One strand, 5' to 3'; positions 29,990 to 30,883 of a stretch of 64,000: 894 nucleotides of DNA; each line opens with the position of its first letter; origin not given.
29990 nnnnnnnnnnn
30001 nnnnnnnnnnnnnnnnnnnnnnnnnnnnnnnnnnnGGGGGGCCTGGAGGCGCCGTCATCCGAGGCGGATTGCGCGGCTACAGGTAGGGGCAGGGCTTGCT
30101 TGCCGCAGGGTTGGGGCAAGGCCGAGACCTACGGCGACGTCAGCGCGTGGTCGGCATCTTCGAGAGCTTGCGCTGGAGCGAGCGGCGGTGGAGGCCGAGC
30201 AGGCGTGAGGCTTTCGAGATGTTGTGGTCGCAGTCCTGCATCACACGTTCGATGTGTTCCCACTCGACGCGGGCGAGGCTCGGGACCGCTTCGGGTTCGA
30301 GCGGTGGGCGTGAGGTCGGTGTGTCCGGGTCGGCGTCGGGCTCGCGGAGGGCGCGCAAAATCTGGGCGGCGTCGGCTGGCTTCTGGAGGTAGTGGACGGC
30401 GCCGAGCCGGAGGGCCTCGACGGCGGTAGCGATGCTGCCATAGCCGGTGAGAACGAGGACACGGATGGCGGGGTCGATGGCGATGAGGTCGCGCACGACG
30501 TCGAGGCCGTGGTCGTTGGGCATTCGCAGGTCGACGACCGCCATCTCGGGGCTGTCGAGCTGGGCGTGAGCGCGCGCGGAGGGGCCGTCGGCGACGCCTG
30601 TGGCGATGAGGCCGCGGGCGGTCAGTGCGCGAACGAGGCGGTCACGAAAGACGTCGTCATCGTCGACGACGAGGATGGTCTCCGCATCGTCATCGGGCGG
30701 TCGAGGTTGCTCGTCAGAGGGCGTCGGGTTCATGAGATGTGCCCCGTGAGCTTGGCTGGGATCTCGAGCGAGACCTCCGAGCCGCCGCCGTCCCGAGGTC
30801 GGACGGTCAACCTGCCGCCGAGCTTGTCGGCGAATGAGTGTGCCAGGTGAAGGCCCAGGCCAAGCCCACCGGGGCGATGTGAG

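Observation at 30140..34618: RegB/RegA-type redox two-component system co-oriented with an OM barrel, a secreted protein and an MbnP-like lipoprotein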

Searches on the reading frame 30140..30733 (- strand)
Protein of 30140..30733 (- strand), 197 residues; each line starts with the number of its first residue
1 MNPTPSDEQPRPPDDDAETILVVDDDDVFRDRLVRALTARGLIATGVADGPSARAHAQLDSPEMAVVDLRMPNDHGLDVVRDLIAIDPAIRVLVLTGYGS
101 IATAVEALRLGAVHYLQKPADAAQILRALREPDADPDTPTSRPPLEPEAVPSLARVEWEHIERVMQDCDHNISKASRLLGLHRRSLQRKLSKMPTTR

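Call 3: search_protein_families(library=pfam, proteins=[window:30140-30733:-], max_evalue=0.01)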
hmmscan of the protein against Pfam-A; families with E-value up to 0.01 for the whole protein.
window:30140-30733:- (197 aa): 3 families
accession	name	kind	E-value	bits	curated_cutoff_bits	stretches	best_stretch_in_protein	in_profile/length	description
PF00072.30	Response_reg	-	9.9e-23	80.9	30.2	1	20-129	1-110/111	Response regulator receiver domain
PF02954.25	HTH_8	-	5e-12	45.8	22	1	153-192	2-41/42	Bacterial regulatory protein, Fis family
PF13556.12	HTH_30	-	0.0037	17.5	27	1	165-192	8-35/59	PucR C-terminal helix-turn-helix domain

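Call 4: search_protein_families(library=ncbifam, proteins=[window:30140-30733:-], max_evalue=0.01)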
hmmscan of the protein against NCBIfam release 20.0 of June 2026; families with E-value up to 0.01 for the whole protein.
window:30140-30733:- (197 aa): 85 families (the best 25 are shown)
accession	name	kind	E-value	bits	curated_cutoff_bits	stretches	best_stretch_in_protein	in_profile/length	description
NF033791.1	ActR_PrrA_rreg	equivalog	3.1e-49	167.3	250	1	18-192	2-169/173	ActR/PrrA/RegA family redox response regulator transcription factor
NF008469.0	PRK11361.1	equivalog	5.5e-20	71.5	714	1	17-125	4-112/461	acetoacetate metabolism transcriptional regulator AtoC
TIGR01818.1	ntrC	equivalog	3.2e-19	69.1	558.6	1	20-127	1-108/463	nitrogen regulation protein NR(I)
NF006900.1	PRK09390.1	equivalog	2.2e-18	66.5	255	1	17-131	4-118/203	response regulator FixJ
NF045505.1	RR_RssB_Pseudo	equivalog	7.6e-18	64.7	700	1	18-126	6-114/394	two-component system response regulator RssB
NF041946.1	LuxO_transreg_Vib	equivalog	1e-17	64.1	800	1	44-125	23-104/463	quorum-sensing sigma-54 dependent transcriptional regulator LuxO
NF047793.1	ResRegPgtA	equivalog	1.2e-17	63.8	650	1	16-129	4-117/414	two-component system response regulator PgtA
NF007689.0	PRK10365.1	equivalog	3.4e-17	62.4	760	1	19-130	7-118/441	sigma-54-dependent response regulator transcription factor ZraR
NF051870.1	NAssimRespRegNtrX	equivalog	3.1e-16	59.3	600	1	18-127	2-113/452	nitrogen assimilation response regulator NtrX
NF040749.1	tetrathio_RR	equivalog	4.3e-16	59.2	290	1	20-133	2-115/191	tetrathionate respiration response regulator TtrR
NF008176.1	PRK10923.1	equivalog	6.9e-16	57.9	620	1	19-124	5-110/469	nitrogen regulation protein NR(I)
TIGR02915.1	PEP_resp_reg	equivalog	1.3e-14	53.9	502.6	1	20-124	1-108/445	PEP-CTERM-box response regulator transcription factor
NF011695.0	PRK15115.1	equivalog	2.4e-14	53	763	1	18-131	7-120/445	two-component system response regulator GlrR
NF007005.1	PRK09468.1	equivalog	1.6e-13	50.6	331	1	17-127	3-113/237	osmolarity response regulator transcription factor OmpR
NF007969.0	PRK10693.1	equivalog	2.1e-13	50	329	1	19-127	9-117/337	two-component system response regulator RssB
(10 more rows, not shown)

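Call 6: search_solved_structures(query=window:30140-30733:-, max_evalue=0.001, show_alignments=2)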
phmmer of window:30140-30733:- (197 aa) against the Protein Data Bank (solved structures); distinct sequences matched with E-value up to 0.001: 166 (the best 60 are shown).
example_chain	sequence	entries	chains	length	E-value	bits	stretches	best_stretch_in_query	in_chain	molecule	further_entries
3rqi_A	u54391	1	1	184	1e-36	130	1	18-195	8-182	Response regulator protein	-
4l4u_A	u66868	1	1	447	4.4e-16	62.7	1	19-125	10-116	Transcriptional regulator (NtrC family)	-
1l5y_A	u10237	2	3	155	7.3e-14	55.5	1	17-132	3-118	C4-DICARBOXYLATE TRANSPORT TRANSCRIPTIONAL REGULATORY PROTEIN DCTD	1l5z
1qkk_A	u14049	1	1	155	8.2e-14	55.3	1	17-132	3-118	C4-DICARBOXYLATE TRANSPORT TRANSCRIPTIONAL REGULATORY PROTEIN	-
1zy2_A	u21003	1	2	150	1.1e-13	54.9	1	20-125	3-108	transcriptional regulator NtrC1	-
3hdv_A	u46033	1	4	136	1.5e-13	54.4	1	19-129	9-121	Response regulator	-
3eq2_A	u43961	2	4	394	1.7e-13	54.2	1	18-126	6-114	Probable two-component response regulator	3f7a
9rhz_C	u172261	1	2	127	5.3e-13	52.7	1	16-130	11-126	Chemotaxis protein CheY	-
1ny5_A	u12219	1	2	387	9.2e-13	51.9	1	20-125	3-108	transcriptional regulator (NtrC family)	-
4iga_A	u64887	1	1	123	1.3e-12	51.4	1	19-130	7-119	Chemotaxis protein CheY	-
6er7_A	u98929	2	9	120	1.3e-12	51.4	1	20-128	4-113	120aa long hypothetical chemotaxis protein (CheY)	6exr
1tmy_A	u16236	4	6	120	1.3e-12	51.4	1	19-130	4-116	CHEY PROTEIN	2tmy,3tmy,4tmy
1u0s_Y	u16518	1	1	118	1.5e-12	51.2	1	19-130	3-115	Chemotaxis protein cheY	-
1dc7_A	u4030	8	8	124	1.9e-12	50.8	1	20-126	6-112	NITROGEN REGULATION PROTEIN | NITROGEN REGULATION PROTEIN NR(I) | NTRC RECEIVER DOMAIN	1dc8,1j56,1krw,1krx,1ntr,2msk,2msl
1d5w_A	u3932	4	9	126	3.1e-12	50.2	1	19-130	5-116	TRANSCRIPTIONAL REGULATORY PROTEIN FIXJ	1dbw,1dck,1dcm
1umq_A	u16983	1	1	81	1.2e-10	44.9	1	143-193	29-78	PHOTOSYNTHETIC APPARATUS REGULATORY PROTEIN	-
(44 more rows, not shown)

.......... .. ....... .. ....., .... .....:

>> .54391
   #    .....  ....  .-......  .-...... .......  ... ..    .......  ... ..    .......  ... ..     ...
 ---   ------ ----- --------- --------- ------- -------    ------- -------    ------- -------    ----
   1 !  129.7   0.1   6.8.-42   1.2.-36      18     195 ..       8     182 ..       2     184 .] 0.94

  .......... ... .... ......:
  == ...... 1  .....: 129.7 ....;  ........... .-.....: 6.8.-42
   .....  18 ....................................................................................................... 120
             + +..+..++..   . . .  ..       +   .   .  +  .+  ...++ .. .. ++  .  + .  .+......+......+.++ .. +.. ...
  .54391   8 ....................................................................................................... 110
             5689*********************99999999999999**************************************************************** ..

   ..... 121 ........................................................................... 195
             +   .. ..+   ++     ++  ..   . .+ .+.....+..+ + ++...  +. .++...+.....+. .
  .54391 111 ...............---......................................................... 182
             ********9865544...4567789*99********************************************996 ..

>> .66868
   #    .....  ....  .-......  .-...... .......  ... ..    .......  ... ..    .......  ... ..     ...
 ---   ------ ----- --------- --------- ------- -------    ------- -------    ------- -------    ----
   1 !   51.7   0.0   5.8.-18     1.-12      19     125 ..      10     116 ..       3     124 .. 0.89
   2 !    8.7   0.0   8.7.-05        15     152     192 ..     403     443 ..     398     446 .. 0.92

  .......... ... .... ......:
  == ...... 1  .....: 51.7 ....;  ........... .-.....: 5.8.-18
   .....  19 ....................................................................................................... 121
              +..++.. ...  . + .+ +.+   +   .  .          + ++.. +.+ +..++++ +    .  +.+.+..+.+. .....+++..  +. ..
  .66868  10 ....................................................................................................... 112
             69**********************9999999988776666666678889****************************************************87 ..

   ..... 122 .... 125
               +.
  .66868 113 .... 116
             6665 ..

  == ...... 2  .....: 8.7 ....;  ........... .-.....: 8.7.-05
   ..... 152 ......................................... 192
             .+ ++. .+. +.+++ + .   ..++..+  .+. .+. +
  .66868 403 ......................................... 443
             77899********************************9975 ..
